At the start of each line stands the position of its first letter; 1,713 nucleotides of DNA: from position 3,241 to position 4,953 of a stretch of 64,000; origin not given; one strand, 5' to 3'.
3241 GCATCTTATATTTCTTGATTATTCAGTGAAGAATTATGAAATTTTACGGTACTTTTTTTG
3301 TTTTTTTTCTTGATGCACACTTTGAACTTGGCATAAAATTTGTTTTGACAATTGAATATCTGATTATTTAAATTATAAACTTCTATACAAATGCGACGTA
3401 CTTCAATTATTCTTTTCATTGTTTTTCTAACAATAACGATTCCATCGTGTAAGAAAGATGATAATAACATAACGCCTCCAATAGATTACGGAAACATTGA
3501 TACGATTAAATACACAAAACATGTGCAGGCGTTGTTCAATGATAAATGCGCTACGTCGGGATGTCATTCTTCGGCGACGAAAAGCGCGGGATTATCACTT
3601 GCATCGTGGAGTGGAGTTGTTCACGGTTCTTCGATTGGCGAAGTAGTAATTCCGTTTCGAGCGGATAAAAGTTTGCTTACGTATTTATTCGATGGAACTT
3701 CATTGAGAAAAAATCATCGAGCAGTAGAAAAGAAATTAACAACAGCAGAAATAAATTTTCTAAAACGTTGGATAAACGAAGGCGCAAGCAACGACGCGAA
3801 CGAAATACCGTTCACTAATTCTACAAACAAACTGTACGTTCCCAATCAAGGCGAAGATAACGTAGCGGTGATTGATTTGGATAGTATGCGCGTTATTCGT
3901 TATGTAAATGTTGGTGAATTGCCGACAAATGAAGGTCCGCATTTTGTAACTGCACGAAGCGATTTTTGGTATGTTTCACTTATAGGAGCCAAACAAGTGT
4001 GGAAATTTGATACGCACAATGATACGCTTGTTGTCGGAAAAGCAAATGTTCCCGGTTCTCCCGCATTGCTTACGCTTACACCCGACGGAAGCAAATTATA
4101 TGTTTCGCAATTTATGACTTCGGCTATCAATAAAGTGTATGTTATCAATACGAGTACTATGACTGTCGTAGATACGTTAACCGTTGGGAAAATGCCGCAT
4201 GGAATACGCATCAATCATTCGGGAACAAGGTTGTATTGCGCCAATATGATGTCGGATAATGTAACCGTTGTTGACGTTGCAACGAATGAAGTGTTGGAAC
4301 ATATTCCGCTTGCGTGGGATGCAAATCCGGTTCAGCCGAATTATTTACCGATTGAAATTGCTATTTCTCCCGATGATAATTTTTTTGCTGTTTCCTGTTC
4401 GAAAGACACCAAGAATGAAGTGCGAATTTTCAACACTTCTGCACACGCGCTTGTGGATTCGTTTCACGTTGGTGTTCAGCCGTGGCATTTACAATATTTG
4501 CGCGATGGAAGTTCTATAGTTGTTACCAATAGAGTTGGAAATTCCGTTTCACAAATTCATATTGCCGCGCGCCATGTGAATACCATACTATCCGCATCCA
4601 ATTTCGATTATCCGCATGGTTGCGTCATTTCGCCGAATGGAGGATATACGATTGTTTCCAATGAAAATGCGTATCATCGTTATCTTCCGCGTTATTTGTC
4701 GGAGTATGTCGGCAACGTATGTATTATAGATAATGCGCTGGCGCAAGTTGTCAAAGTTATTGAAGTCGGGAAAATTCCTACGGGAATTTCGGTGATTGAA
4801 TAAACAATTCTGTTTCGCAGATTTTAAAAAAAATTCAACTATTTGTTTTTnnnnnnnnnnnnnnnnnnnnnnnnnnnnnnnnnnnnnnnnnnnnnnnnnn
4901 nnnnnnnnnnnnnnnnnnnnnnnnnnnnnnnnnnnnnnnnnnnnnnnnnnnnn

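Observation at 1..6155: Same-strand cluster of three multihaem cytochromes, a cytochrome-domain β-propeller lipoprotein and a β-barrel-like ORF: candidate cell-envelope electron conduit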

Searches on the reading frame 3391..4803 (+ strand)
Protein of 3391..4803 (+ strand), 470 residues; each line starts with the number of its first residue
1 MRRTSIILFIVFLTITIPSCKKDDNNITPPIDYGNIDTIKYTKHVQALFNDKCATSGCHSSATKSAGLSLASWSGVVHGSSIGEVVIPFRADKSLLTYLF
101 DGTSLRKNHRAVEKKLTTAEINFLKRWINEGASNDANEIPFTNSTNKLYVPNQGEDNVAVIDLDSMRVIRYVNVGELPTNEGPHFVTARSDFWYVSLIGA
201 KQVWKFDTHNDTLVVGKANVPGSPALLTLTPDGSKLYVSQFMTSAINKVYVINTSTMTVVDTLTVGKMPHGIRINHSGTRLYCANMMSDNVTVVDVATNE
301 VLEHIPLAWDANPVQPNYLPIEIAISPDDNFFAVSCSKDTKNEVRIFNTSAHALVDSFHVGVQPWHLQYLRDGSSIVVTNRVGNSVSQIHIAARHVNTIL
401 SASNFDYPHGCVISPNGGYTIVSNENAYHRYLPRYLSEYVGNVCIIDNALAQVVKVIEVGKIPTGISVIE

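Call 4: search_protein_families(library=pfam, proteins=[window:3391-4803:+], max_evalue=0.1)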
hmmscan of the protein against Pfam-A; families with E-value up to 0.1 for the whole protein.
window:3391-4803:+ (470 aa): 10 families
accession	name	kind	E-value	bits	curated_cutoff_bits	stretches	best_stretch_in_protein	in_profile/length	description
PF10282.15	Lactonase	-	9.3e-14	51.8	21.7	1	139-297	148-321/344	Lactonase, 7-bladed beta-propeller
PF21783.3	YNCE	-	1.1e-11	45.1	27.1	2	244-348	47-142/339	YNCE-like beta-propeller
PF25174.1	Beta-prop_THOC3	-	5.4e-08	32.6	305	1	323-392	52-118/272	THOC3 beta-propeller domain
PF02239.22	Cytochrom_D1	-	2.6e-07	30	25.5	1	143-307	190-356/368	Cytochrome D1 heme domain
PF02897.21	Peptidase_S9_N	-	0.0057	15.9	24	1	207-360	214-367/414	Prolyl oligopeptidase, N-terminal beta-propeller domain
PF07635.16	PSCyt1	-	0.0068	17.4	22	1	57-96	3-42/59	Planctomycete cytochrome C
PF23414.1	Beta-prop_EML_2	-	0.0098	15.7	90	0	323-387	4-65/266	Echinoderm microtubule-associated protein second beta-propeller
PF05694.17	SBP56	-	0.026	13.8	34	0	211-262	355-410/453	56kDa selenium binding protein (SBP56)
PF03088.22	Str_synth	-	0.032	14.8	25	0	393-425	46-76/89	Strictosidine synthase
PF13415.12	Kelch_3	-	0.051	14.2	22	0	244-279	15-46/48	Galactose oxidase, central domain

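Call 5: search_protein_families(library=ncbifam, proteins=[window:3391-4803:+], max_evalue=0.1)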
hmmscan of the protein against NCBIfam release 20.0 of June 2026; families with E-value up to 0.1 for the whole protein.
window:3391-4803:+ (470 aa): 12 families
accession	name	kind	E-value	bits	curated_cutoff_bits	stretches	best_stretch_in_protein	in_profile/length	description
TIGR03866.1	PQQ_ABC_repeats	subfamily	4.4e-28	98.3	287.3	2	193-398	13-203/310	PQQ-dependent catabolism-associated beta-propeller protein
TIGR02276.1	beta_rpt_yvtn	repeat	3.7e-24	84.4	27.85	3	277-308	2-33/42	beta-propeller repeat protein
NF052340.1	hydrazine_beta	equivalog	3.6e-20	72.4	560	4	219-306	31-114/372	hydrazine synthase subunit beta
NF052460.1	L-NosZ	equivalog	1.1e-17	63.8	700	1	143-384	52-280/480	clade III lactonase-type nitrous-oxide reductase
NF048007.1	MmpL3Stblzr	equivalog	5.5e-14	52.1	600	1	145-372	60-278/366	MmpL3/TtfA transport complex stabilizer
NF052280.1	7_blade_YncE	equivalog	2.7e-12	46.1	400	2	248-313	56-121/338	7-bladed beta-propeller protein YncE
NF052342.1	hydrazine_BC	exception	4.1e-12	45.1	1250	2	212-336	71-186/690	hydrazine synthase subunit beta-gamma fusion subunit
NF038117.1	choice_anch_I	subfamily_domain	2.8e-10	39.7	300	2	278-381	10-114/458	choice-of-anchor I family protein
NF008258.1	PRK11028.1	equivalog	3.9e-07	29.5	370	1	148-303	5-163/330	6-phosphogluconolactonase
TIGR04246.1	nitrous_NosZ_Gp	equivalog_domain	0.0012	17.2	625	0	148-193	90-135/578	Sec-dependent nitrous-oxide reductase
TIGR03907.1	QH_beta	equivalog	0.042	13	223.2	0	156-306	11-173/338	quinohemoprotein amine dehydrogenase subunit beta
NF052453.1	MthilOxMtoX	equivalog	0.064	11.7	650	0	213-295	281-362/408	methanethiol oxidase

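Call 8: find_encoding_contigs(protein=window:3391-4803:+, flank=10000, max_places=6)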
Protein window:3391-4803:+ (470 aa): 5 contigs read that carry it; 4 places shown.
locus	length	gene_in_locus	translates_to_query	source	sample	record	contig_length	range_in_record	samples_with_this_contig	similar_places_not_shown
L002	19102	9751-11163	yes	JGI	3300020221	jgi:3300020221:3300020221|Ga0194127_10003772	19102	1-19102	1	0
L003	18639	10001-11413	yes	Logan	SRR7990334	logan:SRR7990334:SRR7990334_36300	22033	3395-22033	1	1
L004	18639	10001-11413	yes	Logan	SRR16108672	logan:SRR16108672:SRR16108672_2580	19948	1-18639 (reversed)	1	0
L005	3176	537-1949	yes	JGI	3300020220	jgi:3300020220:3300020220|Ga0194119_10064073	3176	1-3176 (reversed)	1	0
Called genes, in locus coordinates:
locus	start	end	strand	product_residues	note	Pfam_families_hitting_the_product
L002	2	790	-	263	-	?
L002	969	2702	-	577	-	PF13510:Fer2_4, PF10588:NADH-G_4Fe-4S_3, PF22117:Fer4_Nqo3, PF04879:Molybdop_Fe4S4 (weak), PF22151:Fer4_NDSU1, PF00384:Molybdopterin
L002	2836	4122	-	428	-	PF00675:Peptidase_M16, PF05193:Peptidase_M16_C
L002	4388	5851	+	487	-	PF07995:GSDH, PF18962:Por_Secre_tail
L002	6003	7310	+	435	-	-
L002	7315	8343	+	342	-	PF02085:Cytochrom_CIII (faint), PF22113:Mtrc-MtrF_II-IV_dom (faint), PF14522:Cytochrome_C7 (weak)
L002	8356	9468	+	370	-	PF14522:Cytochrome_C7 (faint), PF14537:Cytochrom_c3_2 (faint), PF09698:GSu_C4xC__C2xCH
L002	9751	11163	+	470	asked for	PF02239:Cytochrom_D1 (weak), PF25174:Beta-prop_THOC3 (faint), PF21783:YNCE (faint), PF22494:choice_anch_I (faint), PF10282:Lactonase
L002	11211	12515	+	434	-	PF14522:Cytochrome_C7 (faint), PF14537:Cytochrom_c3_2 (faint), PF22113:Mtrc-MtrF_II-IV_dom (faint), PF13435:Cytochrome_C554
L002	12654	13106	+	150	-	PF02082:Rrf2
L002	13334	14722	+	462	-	PF04055:Radical_SAM, PF06969:HemN_C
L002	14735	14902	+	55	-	-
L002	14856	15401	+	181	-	PF01814:Hemerythrin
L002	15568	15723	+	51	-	-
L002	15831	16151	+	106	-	PF02627:CMD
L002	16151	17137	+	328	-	PF04055:Radical_SAM, PF06463:Mob_synth_C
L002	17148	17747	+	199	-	PF12804:NTP_transf_3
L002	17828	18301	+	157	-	PF02082:Rrf2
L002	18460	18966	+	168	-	-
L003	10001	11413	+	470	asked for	PF02239:Cytochrom_D1 (weak), PF25174:Beta-prop_THOC3 (faint), PF21783:YNCE (faint), PF22494:choice_anch_I (faint), PF10282:Lactonase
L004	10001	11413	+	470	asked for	PF02239:Cytochrom_D1 (weak), PF25174:Beta-prop_THOC3 (faint), PF21783:YNCE (faint), PF22494:choice_anch_I (faint), PF10282:Lactonase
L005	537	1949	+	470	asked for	PF02239:Cytochrom_D1 (weak), PF25174:Beta-prop_THOC3 (faint), PF21783:YNCE (faint), PF22494:choice_anch_I (faint), PF10282:Lactonase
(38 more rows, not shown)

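Call 32: find_homologous_proteins(query=window:3391-4803:+, max_evalue=0.001)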
Query window:3391-4803:+ (470 aa): 244 proteins with E <= 0.001 among 6199 candidates; the best 120 are listed.
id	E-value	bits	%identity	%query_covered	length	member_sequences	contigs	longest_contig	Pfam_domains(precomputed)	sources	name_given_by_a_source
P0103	0.0e+0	1068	100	100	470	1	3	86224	PF22494.4,PF10282.16,PF25174.2,PF21783.3,PF02239.23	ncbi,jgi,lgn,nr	ncbi:MAG: hypothetical protein FJ218_00055 [Ignavibacteria bacterium]|nr:hypothetical protein [Ignav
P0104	9.2e-281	950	88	100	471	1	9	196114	PF22494.4,PF10282.16,PF25174.2,PF21783.3,PF02239.23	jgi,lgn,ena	jgi:YVTN family beta-propeller protein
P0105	1.2e-181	623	58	100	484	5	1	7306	PF22494.4,PF10282.16,PF01731.27,PF21783.3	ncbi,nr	ncbi:MAG: YncE family protein [Ignavibacteriales bacterium]|nr:YncE family protein [Ignavibacteriale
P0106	1.1e-178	613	58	97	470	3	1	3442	PF22494.4,PF10282.16,PF25174.2,PF21783.3,PF02239.23,PF23414.2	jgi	jgi:YVTN family beta-propeller protein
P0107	1.4e-178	613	57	99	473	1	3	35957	PF22494.4,PF10282.16,PF25174.2,PF21783.3,PF02239.23,PF23414.2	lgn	-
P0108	2.3e-177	609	59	97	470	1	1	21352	PF22494.4,PF10282.16,PF25174.2,PF21783.3,PF02239.23,PF23414.2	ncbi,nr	ncbi:MAG: beta-propeller fold lactonase family protein [Ignavibacteriae bacterium]|nr:beta-propeller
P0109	3.3e-177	608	58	100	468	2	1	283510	PF22494.4,PF10282.16,PF25174.2,PF23381.2,PF21783.3,PF02239.23,PF23414.2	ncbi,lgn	-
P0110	1.1e-176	606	60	96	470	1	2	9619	PF22494.4,PF25168.2,PF10282.16,PF25174.2,PF05694.18,PF21783.3,PF02239.23,PF23414.2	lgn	-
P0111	3.0e-176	605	60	97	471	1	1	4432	PF22494.4,PF10282.16,PF25174.2,PF21783.3,PF02239.23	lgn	-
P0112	7.4e-176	604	59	97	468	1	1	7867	PF22494.4,PF10282.16,PF25174.2,PF21783.3,PF02239.23,PF23414.2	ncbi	-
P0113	1.1e-174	600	59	97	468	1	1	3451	PF22494.4,PF10282.16,PF25174.2,PF21783.3,PF02239.23,PF23414.2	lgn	-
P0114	1.3e-174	600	58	99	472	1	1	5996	PF25168.2,PF10282.16,PF25174.2,PF21783.3,PF02239.23,PF23414.2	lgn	-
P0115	2.7e-174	599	57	99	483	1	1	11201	PF22494.4,PF10282.16,PF25174.2,PF21783.3,PF02239.23,PF23414.2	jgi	jgi:YVTN family beta-propeller protein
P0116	5.1e-174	598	57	100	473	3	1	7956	PF10282.16,PF25174.2,PF21783.3,PF02239.23,PF08450.19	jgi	jgi:YVTN family beta-propeller protein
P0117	1.8e-173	596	56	100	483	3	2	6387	PF22494.4,PF10282.16,PF25174.2,PF21783.3,PF02239.23,PF23414.2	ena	-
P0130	1.2e-168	580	57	100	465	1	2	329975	PF22494.4,PF10282.16,PF25174.2,PF23381.2,PF21783.3,PF02239.23,PF23414.2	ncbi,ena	-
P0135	6.9e-168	577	56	99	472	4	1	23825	PF22494.4,PF25168.2,PF10282.16,PF25174.2,PF21783.3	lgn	-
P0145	1.5e-166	573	55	99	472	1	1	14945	PF22494.4,PF10282.16,PF25174.2,PF07635.17,PF21783.3,PF02239.23,PF23414.2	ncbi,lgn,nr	ncbi:MAG: hypothetical protein EPO24_00045 [Bacteroidetes bacterium]|nr:MAG: hypothetical protein EP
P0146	2.6e-166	572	56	97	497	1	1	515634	PF22494.4,PF10282.16,PF25174.2,PF21783.3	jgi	jgi:YVTN family beta-propeller protein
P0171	9.8e-157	541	53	98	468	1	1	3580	PF22494.4,PF10282.16,PF25174.2,PF07635.17,PF21783.3,PF02239.23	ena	-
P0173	1.6e-153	530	56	93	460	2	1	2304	PF10282.16,PF25174.2,PF07635.17,PF21783.3,PF02239.23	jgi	jgi:YVTN family beta-propeller protein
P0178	1.5e-76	276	31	97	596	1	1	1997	PF10282.16,PF07635.17,PF13442.12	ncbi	-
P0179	3.1e-71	259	36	89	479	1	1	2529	PF22494.4,PF10282.16,PF07635.17,PF21783.3,PF24684.2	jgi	-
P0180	1.6e-69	253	35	98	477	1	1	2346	PF22494.4,PF10282.16,PF07635.17,PF24684.2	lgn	-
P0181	9.7e-67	244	35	95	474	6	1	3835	PF10282.16,PF25174.2,PF07635.17,PF08450.19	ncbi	-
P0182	5.6e-65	238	35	91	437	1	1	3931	PF10282.16,PF07635.17,PF01731.27,PF21783.3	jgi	jgi:YVTN family beta-propeller protein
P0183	5.3e-63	232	33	98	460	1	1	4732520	PF10282.16,PF24684.2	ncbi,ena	-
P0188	1.3e-52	197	30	98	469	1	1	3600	PF10282.16,PF07635.17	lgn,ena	-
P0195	5.7e-46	176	30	99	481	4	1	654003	PF10282.16,PF02239.23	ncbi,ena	-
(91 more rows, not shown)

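Call 33: find_encoding_contigs(protein=P0109, flank=8000, max_places=2)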
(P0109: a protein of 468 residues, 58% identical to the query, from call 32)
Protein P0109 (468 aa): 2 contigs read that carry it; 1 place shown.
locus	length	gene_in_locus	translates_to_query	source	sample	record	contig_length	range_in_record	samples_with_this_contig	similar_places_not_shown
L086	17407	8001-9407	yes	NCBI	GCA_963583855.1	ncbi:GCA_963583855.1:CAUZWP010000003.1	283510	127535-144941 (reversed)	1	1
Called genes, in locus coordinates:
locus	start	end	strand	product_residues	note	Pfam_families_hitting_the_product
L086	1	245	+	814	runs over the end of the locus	PF03640:Lipoprotein_15 (faint), PF18962:Por_Secre_tail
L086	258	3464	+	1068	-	PF19264:DUF5907 (faint), PF13884:Peptidase_S74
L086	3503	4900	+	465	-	PF18962:Por_Secre_tail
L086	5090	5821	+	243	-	-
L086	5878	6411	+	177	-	PF12804:NTP_transf_3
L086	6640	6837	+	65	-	-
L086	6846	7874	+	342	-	PF04055:Radical_SAM (faint)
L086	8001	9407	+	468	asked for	PF02239:Cytochrom_D1 (weak), PF22494:choice_anch_I (faint), PF23381:Beta-prop_IFT122_1st (faint), PF23414:Beta-prop_EML_2 (faint), PF10282:Lactonase, PF21783:YNCE (weak), PF25174:Beta-prop_THOC3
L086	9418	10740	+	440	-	PF13435:Cytochrome_C554 (weak)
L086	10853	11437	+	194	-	PF07617:DUF1579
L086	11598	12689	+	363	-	PF10509:GalKase_gal_bdg, PF00288:GHMP_kinases_N, PF08544:GHMP_kinases_C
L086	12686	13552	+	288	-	PF00483:NTP_transferase, PF12804:NTP_transf_3 (weak)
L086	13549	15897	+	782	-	PF02838:Glyco_hydro_20b, PF00728:Glyco_hydro_20, PF13290:CHB_HEX_C_1, PF13287:Fn3_assoc, PF00754:F5_F8_type_C (weak)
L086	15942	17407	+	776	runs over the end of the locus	PF01301:Glyco_hydro_35, PF02449:Glyco_hydro_42, PF13364:BetaGal_ABD2 (faint), PF21317:BetaGal_ABD_1, PF21467:BetaGal_gal-bd, PF00754:F5_F8_type_C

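Call 34: find_encoding_contigs(protein=P0146, flank=8000, max_places=2)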
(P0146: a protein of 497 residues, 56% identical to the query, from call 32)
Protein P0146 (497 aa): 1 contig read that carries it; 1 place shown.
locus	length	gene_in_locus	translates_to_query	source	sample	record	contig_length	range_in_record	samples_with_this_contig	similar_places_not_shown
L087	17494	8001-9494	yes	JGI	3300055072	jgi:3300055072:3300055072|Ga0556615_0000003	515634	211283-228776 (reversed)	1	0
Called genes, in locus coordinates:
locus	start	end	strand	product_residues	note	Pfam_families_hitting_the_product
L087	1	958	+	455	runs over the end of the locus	PF00285:Citrate_synt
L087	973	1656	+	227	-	PF01578:Cytochrom_C_asm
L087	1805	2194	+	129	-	PF03100:CcmE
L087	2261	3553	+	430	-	-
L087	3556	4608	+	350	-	PF02085:Cytochrom_CIII (faint), PF22113:Mtrc-MtrF_II-IV_dom (faint), PF05495:zf-CHY (faint), PF14537:Cytochrom_c3_2 (faint), PF14522:Cytochrome_C7 (weak)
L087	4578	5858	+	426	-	PF14522:Cytochrome_C7 (faint), PF22113:Mtrc-MtrF_II-IV_dom (faint), PF09699:Paired_CXXCH_1 (faint)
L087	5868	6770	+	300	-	PF14522:Cytochrome_C7 (faint), PF14537:Cytochrom_c3_2 (faint), PF09698:GSu_C4xC__C2xCH (weak)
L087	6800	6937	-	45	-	-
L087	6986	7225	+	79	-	-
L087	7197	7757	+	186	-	PF01814:Hemerythrin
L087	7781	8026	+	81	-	PF13370:Fer4_13, PF13459:Fer4_15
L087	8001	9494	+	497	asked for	PF10282:Lactonase (weak), PF21783:YNCE (faint), PF22494:choice_anch_I (faint), PF25174:Beta-prop_THOC3 (weak)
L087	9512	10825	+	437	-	PF13435:Cytochrome_C554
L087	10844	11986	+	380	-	PF00871:Acetate_kinase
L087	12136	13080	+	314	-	PF01515:PTA_PTB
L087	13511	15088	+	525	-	PF02012:BNR (faint), PF13088:BNR_2 (faint), PF18962:Por_Secre_tail (weak)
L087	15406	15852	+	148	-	PF02082:Rrf2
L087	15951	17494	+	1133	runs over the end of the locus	PF00384:Molybdopterin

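Call 37: find_encoding_contigs(protein=P0183, flank=7000, max_places=2)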
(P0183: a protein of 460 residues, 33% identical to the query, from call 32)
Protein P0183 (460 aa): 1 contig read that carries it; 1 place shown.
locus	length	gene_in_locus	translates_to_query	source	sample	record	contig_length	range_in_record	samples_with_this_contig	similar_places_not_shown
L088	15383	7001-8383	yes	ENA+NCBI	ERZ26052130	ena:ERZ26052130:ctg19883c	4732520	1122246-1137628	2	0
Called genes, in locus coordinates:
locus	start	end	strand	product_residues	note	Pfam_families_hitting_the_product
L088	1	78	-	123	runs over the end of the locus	-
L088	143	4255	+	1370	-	PF07494:Reg_prop (faint), PF08450:SGL (faint), PF07495:Y_Y_Y, PF00512:HisKA, PF02518:HATPase_c, PF00072:Response_reg, PF12833:HTH_18, PF00165:HTH_AraC (weak)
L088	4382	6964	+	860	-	PF13620:CarboxypepD_reg (faint), PF13715:CarbopepD_reg_2 (faint), PF08309:LVIVD (faint), PF18962:Por_Secre_tail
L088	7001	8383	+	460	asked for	PF10282:Lactonase (faint), PF24684:Vgb_lyase (faint)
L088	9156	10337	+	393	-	PF01963:TraB_PrgY_gumN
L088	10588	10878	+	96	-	PF00166:Cpn10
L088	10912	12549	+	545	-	PF00118:Cpn60_TCP1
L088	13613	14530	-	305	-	PF00892:EamA, PF03151:TPT (weak), PF00892:EamA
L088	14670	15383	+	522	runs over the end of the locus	PF04389:Peptidase_M28, PF01546:Peptidase_M20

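Call 38: find_encoding_contigs(protein=P0130, flank=7000, max_places=2)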
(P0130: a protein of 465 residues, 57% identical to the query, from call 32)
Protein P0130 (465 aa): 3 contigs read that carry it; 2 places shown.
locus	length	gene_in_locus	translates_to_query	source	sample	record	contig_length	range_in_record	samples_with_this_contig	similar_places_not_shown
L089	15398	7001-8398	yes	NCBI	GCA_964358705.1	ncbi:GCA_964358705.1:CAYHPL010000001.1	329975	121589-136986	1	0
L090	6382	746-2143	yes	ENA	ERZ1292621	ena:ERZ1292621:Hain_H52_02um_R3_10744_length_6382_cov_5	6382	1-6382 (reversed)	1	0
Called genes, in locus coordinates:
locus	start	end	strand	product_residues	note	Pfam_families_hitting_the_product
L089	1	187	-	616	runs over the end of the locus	PF00515:TPR_1 (faint), PF07719:TPR_2 (faint), PF13176:TPR_7 (faint), PF13181:TPR_8 (faint), PF13424:TPR_12 (faint), PF13428:TPR_14 (faint), PF13432:TPR_16 (faint), PF13174:TPR_6 (weak), +1 more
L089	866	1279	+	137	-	-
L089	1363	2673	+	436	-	PF01053:Cys_Met_Meta_PP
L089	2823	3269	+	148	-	PF02082:Rrf2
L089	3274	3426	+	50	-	PF02416:TatA_B_E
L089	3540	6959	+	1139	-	PF00672:HAMP, PF00989:PAS, PF08448:PAS_4, PF08447:PAS_3, PF13426:PAS_9, PF00989:PAS, PF08448:PAS_4, PF13426:PAS_9, +8 more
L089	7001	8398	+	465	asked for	PF02239:Cytochrom_D1 (faint), PF10282:Lactonase (faint), PF21783:YNCE (faint), PF22494:choice_anch_I (faint), PF23381:Beta-prop_IFT122_1st (faint), PF23414:Beta-prop_EML_2 (weak), PF25174:Beta-prop_THOC3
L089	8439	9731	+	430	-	PF14522:Cytochrome_C7 (faint), PF14537:Cytochrom_c3_2 (faint), PF22113:Mtrc-MtrF_II-IV_dom (faint), PF13435:Cytochrome_C554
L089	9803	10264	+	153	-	PF16267:DUF4920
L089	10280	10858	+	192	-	PF16357:PepSY_TM_like_2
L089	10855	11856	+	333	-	PF04055:Radical_SAM, PF13353:Fer4_12 (weak), PF06463:Mob_synth_C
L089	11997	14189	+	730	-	PF04389:Peptidase_M28, PF01546:Peptidase_M20 (weak), PF18962:Por_Secre_tail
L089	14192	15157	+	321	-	PF01967:MoaC, PF00994:MoCF_biosynth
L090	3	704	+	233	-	?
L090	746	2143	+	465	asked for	PF02239:Cytochrom_D1 (faint), PF10282:Lactonase (faint), PF21783:YNCE (faint), PF22494:choice_anch_I (faint), PF23381:Beta-prop_IFT122_1st (faint), PF23414:Beta-prop_EML_2 (weak), PF25174:Beta-prop_THOC3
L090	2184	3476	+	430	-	PF14522:Cytochrome_C7 (faint), PF14537:Cytochrom_c3_2 (faint), PF22113:Mtrc-MtrF_II-IV_dom (faint), PF13435:Cytochrome_C554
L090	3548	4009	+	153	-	PF16267:DUF4920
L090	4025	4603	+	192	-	PF16357:PepSY_TM_like_2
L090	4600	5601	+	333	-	PF04055:Radical_SAM, PF13353:Fer4_12 (weak), PF06463:Mob_synth_C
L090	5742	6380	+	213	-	?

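Call 39: find_encoding_contigs(protein=P0195, flank=7000, max_places=2)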
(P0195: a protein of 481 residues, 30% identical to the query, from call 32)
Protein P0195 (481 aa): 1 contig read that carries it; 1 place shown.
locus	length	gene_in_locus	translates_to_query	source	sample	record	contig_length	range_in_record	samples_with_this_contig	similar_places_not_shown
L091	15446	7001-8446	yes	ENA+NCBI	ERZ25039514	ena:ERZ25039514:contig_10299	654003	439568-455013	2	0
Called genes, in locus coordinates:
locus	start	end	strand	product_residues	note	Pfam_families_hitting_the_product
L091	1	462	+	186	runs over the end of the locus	-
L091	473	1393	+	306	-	PF11104:PilM_2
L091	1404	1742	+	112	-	PF03602:Cons_hypoth95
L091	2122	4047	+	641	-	PF13517:FG-GAP_3 (weak), PF18962:Por_Secre_tail (weak), PF13860:FlgD_ig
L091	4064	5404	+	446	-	PF08309:LVIVD, PF18962:Por_Secre_tail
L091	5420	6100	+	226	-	PF08309:LVIVD (faint)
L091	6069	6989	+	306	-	PF08309:LVIVD, PF18962:Por_Secre_tail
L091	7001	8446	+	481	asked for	PF02239:Cytochrom_D1 (faint), PF10282:Lactonase (weak)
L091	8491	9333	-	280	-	PF04228:Zn_peptidase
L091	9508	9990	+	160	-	PF01467:CTP_transf_like, PF08218:Citrate_ly_lig (weak)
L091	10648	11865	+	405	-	PF00155:Aminotran_1_2, PF01041:DegT_DnrJ_EryC1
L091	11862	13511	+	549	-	PF01293:PEPCK_ATP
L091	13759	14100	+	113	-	PF07609:DUF1572 (weak)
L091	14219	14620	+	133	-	PF01741:MscL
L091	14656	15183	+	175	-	-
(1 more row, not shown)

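Call 43: list_cluster_members(proteins=[P0097, P0071, P0103])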
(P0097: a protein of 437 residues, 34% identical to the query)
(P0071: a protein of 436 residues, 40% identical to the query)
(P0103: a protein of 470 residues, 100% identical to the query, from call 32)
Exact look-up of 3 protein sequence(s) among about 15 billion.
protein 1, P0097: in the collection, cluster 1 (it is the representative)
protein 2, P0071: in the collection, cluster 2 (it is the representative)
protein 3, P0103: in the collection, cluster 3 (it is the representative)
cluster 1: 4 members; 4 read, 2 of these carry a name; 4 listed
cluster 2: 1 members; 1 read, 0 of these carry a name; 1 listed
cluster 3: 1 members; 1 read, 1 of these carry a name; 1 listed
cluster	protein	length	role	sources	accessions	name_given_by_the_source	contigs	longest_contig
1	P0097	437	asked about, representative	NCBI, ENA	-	-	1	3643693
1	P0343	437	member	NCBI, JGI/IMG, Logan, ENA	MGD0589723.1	MAG: hypothetical protein ABSA44_02840 [Bacteroidota bacterium] | hypothetical protein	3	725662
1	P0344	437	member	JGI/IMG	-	hypothetical protein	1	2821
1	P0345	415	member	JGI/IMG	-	-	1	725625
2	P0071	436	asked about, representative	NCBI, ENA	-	-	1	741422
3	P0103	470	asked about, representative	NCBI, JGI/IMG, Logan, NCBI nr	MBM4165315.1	MAG: hypothetical protein FJ218_00055 [Ignavibacteria bacterium] | hypothetical protein [Ignavibacteria bacterium]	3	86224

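Call 45: search_protein_families(library=pfam, proteins=[L002:4388-5851:+], max_evalue=0.01)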
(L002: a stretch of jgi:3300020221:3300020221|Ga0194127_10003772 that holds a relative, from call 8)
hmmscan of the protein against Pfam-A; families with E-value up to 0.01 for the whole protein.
L002:4388-5851:+ (487 aa): 3 families
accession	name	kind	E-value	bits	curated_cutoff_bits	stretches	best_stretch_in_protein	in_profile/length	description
PF07995.17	GSDH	-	5.2e-44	151.3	25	1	44-374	3-322/332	Glucose / Sorbosone dehydrogenase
PF18962.6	Por_Secre_tail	-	5.5e-12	46.2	27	1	408-485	2-75/75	Secretion system C-terminal sorting domain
PF13585.12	CHU_C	-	0.00022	21.8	27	1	426-484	28-84/86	CHU_C Type IX secretion signal domain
